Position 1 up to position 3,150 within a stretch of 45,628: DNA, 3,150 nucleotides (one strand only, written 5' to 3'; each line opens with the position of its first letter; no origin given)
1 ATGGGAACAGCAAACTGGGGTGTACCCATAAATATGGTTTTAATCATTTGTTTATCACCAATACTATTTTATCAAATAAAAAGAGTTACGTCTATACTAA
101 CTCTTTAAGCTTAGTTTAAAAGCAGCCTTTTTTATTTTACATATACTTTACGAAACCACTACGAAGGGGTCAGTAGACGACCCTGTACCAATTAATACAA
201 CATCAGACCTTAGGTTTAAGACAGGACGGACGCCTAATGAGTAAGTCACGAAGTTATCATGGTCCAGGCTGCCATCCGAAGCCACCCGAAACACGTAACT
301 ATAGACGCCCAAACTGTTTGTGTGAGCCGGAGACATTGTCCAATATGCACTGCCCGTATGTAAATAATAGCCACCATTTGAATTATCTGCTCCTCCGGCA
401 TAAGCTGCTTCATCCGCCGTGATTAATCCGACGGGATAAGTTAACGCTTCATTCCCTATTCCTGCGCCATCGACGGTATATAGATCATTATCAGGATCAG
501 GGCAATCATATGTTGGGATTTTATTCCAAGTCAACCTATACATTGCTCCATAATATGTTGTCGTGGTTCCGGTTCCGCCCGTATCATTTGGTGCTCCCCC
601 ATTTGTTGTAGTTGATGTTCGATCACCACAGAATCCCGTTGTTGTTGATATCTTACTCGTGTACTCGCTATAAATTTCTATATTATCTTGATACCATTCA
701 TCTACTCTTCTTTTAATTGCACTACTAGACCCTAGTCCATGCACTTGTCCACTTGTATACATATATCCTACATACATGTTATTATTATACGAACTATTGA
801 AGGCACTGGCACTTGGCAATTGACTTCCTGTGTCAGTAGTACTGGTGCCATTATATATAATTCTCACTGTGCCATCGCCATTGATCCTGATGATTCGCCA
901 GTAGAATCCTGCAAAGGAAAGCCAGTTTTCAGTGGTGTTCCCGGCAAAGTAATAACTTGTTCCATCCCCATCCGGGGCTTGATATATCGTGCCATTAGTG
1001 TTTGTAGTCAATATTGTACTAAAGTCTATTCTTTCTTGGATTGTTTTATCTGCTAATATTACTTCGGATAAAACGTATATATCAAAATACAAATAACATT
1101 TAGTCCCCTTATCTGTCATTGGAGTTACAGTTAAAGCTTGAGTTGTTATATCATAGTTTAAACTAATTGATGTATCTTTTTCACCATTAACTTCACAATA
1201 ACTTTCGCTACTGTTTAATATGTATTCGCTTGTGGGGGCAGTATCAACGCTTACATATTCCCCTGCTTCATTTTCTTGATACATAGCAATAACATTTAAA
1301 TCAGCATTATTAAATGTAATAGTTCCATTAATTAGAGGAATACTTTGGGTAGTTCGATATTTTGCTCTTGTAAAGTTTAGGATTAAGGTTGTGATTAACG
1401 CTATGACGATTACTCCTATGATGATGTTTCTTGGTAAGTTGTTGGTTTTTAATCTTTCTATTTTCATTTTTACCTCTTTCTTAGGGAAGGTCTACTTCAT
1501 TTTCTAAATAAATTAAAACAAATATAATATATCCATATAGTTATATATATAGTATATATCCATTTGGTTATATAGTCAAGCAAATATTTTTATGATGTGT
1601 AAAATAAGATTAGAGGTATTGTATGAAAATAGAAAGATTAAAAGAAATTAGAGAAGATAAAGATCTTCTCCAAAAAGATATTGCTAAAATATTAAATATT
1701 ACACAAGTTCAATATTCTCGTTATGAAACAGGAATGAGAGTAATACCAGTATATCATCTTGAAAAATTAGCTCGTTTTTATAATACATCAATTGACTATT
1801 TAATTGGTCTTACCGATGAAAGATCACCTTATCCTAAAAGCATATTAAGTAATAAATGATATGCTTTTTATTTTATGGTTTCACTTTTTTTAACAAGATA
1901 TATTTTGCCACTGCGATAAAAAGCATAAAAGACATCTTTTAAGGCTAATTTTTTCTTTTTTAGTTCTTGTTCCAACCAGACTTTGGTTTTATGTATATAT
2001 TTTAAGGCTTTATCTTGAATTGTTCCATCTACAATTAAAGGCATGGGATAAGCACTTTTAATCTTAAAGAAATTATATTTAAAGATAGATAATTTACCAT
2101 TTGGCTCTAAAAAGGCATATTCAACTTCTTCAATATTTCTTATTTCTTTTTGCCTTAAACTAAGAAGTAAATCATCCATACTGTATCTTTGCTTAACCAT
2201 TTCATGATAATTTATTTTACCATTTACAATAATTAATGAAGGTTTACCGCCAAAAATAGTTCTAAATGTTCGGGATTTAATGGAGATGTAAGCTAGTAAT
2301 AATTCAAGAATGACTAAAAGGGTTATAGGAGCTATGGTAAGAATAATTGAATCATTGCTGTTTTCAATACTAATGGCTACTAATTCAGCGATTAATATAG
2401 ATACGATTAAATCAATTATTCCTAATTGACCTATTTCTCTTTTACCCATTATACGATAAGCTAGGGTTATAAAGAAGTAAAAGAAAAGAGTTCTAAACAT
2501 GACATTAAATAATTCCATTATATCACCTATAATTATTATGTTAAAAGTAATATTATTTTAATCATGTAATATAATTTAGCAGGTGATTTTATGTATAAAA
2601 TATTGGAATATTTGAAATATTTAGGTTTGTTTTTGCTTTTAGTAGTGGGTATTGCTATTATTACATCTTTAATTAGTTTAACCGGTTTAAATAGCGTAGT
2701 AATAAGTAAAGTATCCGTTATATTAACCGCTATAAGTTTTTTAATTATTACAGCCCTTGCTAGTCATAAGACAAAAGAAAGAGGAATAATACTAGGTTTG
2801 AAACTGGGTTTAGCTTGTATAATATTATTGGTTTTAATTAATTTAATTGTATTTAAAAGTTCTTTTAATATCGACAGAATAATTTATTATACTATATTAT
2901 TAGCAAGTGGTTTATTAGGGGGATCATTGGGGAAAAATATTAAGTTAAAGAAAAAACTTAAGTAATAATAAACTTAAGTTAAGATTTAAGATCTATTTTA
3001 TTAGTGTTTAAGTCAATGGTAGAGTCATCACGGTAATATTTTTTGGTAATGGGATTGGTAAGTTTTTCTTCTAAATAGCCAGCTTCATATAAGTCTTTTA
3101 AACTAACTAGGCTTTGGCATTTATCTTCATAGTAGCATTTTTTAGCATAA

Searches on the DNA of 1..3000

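Call 49: search_rna_families(source=window, start=1, end=3000, threshold=evalue, max_evalue=1)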
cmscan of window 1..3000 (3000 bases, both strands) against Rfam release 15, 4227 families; matches with E-value up to 1: 0.
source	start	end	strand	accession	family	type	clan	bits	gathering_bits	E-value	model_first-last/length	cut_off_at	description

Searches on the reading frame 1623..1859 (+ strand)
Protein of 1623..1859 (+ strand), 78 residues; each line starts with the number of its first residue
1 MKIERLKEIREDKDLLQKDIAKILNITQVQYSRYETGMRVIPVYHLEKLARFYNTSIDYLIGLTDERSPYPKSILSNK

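Call 7: search_protein_families(library=pfam, proteins=[window:1623-1859:+], max_evalue=0.01)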
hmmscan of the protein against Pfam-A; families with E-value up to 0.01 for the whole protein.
window:1623-1859:+ (78 aa): 6 families
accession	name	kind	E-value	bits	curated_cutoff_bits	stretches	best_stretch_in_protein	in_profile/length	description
PF01381.28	HTH_3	-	3.4e-14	53.1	23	1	6-60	1-55/55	Helix-turn-helix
PF12844.13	HTH_19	-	6e-09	36.1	30.2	1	4-66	2-64/64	Helix-turn-helix domain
PF13560.12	HTH_31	-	1e-07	32.6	27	1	5-56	5-57/64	Helix-turn-helix domain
PF13443.12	HTH_26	-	0.00013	22.6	22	1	5-65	1-62/63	Cro/C1-type HTH DNA-binding domain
PF22495.2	HTH_92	-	0.0017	18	27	1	7-40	1-34/45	RsaL-like HTH domain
PF13744.12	HTH_37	-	0.0065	16.7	27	1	5-35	22-52/80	Helix-turn-helix domain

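Call 9: find_encoding_contigs(protein=window:1623-1859:+, flank=3000, max_places=10)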
Protein window:1623-1859:+ (78 aa): no gene with exactly this product is on record in the collection.

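Call 21: find_homologous_proteins(query=window:1623-1859:+, max_evalue=0.00001)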
Query window:1623-1859:+ (78 aa): 2095 proteins with E <= 0.00001 among 2110 candidates; the best 120 are listed.
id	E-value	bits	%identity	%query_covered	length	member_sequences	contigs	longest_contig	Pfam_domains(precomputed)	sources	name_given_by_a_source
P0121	6.5e-43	161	100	100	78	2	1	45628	PF12844.14,PF01381.29,PF13560.13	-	-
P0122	1.7e-39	150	94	100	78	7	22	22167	PF12844.14,PF01381.29,PF13560.13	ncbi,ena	-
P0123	6.5e-39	149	91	100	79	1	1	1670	PF12844.14,PF01381.29,PF13560.13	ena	-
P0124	6.7e-38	145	90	100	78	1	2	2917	PF12844.14,PF01381.29,PF13560.13,PF13443.13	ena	-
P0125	7.1e-38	145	89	97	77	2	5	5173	PF12844.14,PF01381.29,PF13560.13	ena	-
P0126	5.6e-37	142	87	100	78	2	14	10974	PF12844.14,PF01381.29,PF13560.13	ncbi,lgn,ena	-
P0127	9.6e-37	142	85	100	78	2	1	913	PF12844.14,PF01381.29,PF13560.13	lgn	-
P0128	1.8e-36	141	86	97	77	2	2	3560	PF12844.14,PF01381.29,PF13560.13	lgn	-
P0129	2.1e-36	141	86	100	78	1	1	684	PF12844.14,PF01381.29,PF13560.13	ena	-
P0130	2.3e-36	141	86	100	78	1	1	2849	PF12844.14,PF01381.29,PF13560.13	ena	-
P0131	4.7e-36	140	83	100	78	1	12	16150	PF12844.14,PF01381.29,PF13560.13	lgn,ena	-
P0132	4.8e-36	140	87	96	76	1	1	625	PF12844.14,PF01381.29,PF13560.13,PF13443.13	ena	-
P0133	6.0e-36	139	86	99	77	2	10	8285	PF12844.14,PF01381.29,PF13560.13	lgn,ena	-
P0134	7.1e-36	139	85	100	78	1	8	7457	PF12844.14,PF01381.29,PF13560.13,PF13443.13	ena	-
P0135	1.8e-35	138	83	100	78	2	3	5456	PF12844.14,PF01381.29,PF13560.13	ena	-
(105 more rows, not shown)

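Call 24: find_encoding_contigs(protein=P0122, flank=3000, max_places=10)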
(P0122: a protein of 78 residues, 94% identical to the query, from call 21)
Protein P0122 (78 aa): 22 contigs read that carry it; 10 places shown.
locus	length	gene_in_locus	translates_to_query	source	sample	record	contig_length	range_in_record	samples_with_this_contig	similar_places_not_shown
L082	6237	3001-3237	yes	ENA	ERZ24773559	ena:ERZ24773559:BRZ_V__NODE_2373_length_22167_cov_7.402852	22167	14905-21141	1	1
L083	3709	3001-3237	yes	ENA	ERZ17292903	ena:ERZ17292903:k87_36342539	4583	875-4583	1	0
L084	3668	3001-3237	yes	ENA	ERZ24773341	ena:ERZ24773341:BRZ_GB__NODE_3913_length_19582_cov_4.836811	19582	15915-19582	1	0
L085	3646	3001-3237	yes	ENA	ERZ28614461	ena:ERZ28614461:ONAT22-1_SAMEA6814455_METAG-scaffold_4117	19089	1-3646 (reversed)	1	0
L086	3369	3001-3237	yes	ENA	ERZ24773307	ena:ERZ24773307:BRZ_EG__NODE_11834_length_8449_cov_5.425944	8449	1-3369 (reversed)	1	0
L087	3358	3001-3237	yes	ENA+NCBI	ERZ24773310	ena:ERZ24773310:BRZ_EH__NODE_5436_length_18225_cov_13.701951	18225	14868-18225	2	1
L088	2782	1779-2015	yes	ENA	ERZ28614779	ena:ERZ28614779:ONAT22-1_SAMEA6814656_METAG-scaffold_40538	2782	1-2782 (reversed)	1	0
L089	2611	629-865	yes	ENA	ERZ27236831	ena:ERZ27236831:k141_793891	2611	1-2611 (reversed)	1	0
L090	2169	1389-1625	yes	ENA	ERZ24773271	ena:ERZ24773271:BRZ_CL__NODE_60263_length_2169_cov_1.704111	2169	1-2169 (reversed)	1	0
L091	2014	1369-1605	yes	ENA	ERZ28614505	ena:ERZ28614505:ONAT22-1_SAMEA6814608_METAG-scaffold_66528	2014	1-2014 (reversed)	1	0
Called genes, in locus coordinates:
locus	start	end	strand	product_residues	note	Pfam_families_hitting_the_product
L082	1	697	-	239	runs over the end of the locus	-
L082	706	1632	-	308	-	PF00551:Formyl_trans_N, PF02911:Formyl_trans_C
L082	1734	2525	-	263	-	-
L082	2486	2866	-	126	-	-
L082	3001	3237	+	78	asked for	PF12844:HTH_19, PF13560:HTH_31 (weak), PF01381:HTH_3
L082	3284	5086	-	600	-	-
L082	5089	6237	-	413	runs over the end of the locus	-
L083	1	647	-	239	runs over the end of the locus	-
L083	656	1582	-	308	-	PF00551:Formyl_trans_N, PF02911:Formyl_trans_C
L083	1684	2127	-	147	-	-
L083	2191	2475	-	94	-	-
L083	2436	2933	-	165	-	-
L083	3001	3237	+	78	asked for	PF12844:HTH_19, PF13560:HTH_31 (weak), PF01381:HTH_3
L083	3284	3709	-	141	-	?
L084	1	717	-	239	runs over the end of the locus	-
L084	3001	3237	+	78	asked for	PF12844:HTH_19, PF13560:HTH_31 (weak), PF01381:HTH_3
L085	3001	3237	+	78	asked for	PF12844:HTH_19, PF13560:HTH_31 (weak), PF01381:HTH_3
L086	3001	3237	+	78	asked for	PF12844:HTH_19, PF13560:HTH_31 (weak), PF01381:HTH_3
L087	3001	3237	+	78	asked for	PF12844:HTH_19, PF13560:HTH_31 (weak), PF01381:HTH_3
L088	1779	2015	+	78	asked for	PF12844:HTH_19, PF13560:HTH_31 (weak), PF01381:HTH_3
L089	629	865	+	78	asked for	PF12844:HTH_19, PF13560:HTH_31 (weak), PF01381:HTH_3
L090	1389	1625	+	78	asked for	PF12844:HTH_19, PF13560:HTH_31 (weak), PF01381:HTH_3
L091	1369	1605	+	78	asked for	PF12844:HTH_19, PF13560:HTH_31 (weak), PF01381:HTH_3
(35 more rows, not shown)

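Call 27: list_cluster_members(proteins=[P0121, P0001, P0002, P0005, P0006])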
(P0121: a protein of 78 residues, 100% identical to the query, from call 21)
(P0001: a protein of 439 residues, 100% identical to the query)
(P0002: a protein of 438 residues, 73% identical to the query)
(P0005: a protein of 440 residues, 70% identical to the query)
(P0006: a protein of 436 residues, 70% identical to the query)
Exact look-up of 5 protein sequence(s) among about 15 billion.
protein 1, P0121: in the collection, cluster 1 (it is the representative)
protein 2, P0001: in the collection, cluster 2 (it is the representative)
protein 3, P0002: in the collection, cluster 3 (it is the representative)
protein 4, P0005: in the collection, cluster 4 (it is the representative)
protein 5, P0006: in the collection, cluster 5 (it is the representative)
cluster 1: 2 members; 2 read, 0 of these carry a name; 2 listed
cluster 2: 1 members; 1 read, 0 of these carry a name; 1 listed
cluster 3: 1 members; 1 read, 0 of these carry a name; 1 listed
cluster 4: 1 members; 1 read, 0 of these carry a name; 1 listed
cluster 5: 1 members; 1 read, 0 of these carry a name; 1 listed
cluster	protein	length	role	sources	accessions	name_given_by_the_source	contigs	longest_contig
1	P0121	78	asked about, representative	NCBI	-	-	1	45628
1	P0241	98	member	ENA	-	-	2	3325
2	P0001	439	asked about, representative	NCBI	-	-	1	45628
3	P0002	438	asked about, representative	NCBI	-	-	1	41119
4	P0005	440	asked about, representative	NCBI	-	-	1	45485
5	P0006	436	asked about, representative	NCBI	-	-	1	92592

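Call 29: find_encoding_contigs(protein=P0241, flank=3500, max_places=5)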
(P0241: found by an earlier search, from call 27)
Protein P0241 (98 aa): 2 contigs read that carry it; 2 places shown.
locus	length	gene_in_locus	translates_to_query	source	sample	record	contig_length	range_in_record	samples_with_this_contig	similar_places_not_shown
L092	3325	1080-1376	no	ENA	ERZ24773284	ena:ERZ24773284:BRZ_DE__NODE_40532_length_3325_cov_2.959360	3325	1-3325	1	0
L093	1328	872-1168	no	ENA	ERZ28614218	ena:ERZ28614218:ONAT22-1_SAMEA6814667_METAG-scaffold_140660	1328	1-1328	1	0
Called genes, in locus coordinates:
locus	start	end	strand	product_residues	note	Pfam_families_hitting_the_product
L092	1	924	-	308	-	?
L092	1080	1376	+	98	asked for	PF12844:HTH_19, PF13560:HTH_31, PF01381:HTH_3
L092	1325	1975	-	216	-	PF04239:DUF421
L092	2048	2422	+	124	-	PF12670:DUF3792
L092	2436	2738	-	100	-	-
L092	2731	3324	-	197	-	?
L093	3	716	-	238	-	?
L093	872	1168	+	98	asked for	PF12844:HTH_19, PF13560:HTH_31, PF01381:HTH_3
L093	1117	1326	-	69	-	?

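Call 32: find_related_loci(query=A3, collection=metagenome_contigs, flank=2500)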
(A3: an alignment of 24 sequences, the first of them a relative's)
Query A3 (78 aa) in metagenome_contigs; peptide patterns used: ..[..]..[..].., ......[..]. (x = any residue, [..] = any of these).
441 stretches matched a pattern; 154 encode a relative of the query (tblastn E <= 1e-3); the best 80 are kept; 80 distinct loci.
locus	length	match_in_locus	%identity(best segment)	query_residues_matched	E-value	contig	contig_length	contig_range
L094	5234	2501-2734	83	1-78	1e-40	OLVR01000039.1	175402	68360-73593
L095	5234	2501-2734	73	1-78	4e-36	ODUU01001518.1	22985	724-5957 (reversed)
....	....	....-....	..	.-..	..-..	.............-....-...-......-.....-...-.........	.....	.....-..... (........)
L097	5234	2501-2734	73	1-78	8e-36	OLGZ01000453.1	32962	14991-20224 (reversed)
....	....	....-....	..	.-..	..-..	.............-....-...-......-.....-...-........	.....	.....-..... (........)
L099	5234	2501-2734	71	1-78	3e-35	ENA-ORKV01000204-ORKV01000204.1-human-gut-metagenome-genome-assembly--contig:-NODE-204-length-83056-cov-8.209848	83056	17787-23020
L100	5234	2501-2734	71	1-78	3e-35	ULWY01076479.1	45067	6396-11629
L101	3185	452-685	74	1-78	2e-33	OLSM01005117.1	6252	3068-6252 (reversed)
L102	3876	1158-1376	74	1-73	5e-33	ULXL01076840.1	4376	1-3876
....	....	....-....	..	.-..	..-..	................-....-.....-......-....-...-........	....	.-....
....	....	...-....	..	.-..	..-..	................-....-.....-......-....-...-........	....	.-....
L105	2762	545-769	73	1-75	1e-31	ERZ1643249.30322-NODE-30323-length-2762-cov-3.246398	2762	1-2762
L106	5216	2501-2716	72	1-72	2e-31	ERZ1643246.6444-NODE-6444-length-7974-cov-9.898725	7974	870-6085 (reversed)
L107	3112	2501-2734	68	1-78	8e-31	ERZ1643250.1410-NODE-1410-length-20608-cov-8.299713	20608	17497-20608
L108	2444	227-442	71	1-72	6e-31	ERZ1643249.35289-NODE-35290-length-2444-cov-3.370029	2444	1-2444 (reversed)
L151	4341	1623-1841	62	1-73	2e-27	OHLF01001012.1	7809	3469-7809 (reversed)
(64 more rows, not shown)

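Call 39: search_protein_families(library=ncbifam, proteins=[window:1623-1859:+], max_evalue=0.001)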
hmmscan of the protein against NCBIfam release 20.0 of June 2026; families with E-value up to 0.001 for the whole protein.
window:1623-1859:+ (78 aa): 4 families
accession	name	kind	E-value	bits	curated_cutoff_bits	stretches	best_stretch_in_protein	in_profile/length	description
NF041951.1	phage_RstR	subfamily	2.1e-13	50.5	80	1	4-70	5-71/108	RstR family transcriptional repressor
TIGR03830.1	CxxCG_CxxCG_HTH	subfamily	4.2e-07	29.8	61.8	1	5-55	69-118/127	type II TA system antitoxin MqsA family protein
NF047948.1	male_kill_WMK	equivalog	8.7e-06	25.4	300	1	4-68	165-229/300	WO male-killing family protein Wmk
NF041575.1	antitoxPezA_Strep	equivalog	1.7e-05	24.9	290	1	4-62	4-62/158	type II toxin-antitoxin system antitoxin PezA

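Call 50: search_protein_families(library=padloc, proteins=[window:1623-1859:+], max_evalue=0.001)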
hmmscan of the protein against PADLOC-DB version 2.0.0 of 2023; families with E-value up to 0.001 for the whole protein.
window:1623-1859:+ (78 aa): 8 families
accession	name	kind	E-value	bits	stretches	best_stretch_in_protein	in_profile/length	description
PDLC02926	HTH_VI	-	1.6e-07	29.5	1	4-66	4-66/92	-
PDLC03947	RmrA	-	1.1e-06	25.8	1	4-61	14-71/383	-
PDLC04142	capH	-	4.7e-06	25.6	1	4-67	9-72/103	capH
PDLC03954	RmrA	-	6.5e-06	23.3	1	3-64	12-73/380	-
PDLC03951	RmrA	-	5.7e-05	20.2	1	3-64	10-71/400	-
PDLC03952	RmrA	-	6.3e-05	20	1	4-61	25-82/395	-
PDLC04775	PDC-M69A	-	0.00027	19.4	1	6-67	12-73/113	-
PDLC03950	RmrA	-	0.0003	17.9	1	3-60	4-61/369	-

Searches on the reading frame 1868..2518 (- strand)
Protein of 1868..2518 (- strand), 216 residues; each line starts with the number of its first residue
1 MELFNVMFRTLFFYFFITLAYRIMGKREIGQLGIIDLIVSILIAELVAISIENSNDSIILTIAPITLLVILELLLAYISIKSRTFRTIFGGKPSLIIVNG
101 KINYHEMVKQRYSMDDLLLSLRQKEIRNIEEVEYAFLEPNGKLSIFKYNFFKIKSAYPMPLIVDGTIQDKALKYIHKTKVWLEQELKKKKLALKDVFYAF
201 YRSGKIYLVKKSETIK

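Call 7: search_protein_families(library=pfam, proteins=[window:1868-2518:-], max_evalue=0.01)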
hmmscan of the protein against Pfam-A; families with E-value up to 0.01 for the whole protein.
window:1868-2518:- (216 aa): 1 family
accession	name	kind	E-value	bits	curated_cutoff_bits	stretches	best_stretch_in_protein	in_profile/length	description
PF04239.17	DUF421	-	2.7e-38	130.8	23.6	1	81-201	2-128/129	YetF C-terminal domain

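Call 43: find_encoding_contigs(protein=window:1868-2518:-, flank=2500, max_places=10)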
Protein window:1868-2518:- (216 aa): 1 contig read that carries it; 1 place shown.
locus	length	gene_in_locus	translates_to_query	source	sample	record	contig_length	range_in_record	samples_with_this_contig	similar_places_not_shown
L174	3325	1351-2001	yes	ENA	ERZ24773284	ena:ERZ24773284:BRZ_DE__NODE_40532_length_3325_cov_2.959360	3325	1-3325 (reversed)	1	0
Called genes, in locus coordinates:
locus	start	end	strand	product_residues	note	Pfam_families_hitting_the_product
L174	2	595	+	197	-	?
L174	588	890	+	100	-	-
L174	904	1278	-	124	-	PF12670:DUF3792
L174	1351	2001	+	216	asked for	PF04239:DUF421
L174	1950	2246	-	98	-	PF12844:HTH_19, PF13560:HTH_31, PF01381:HTH_3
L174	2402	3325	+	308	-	?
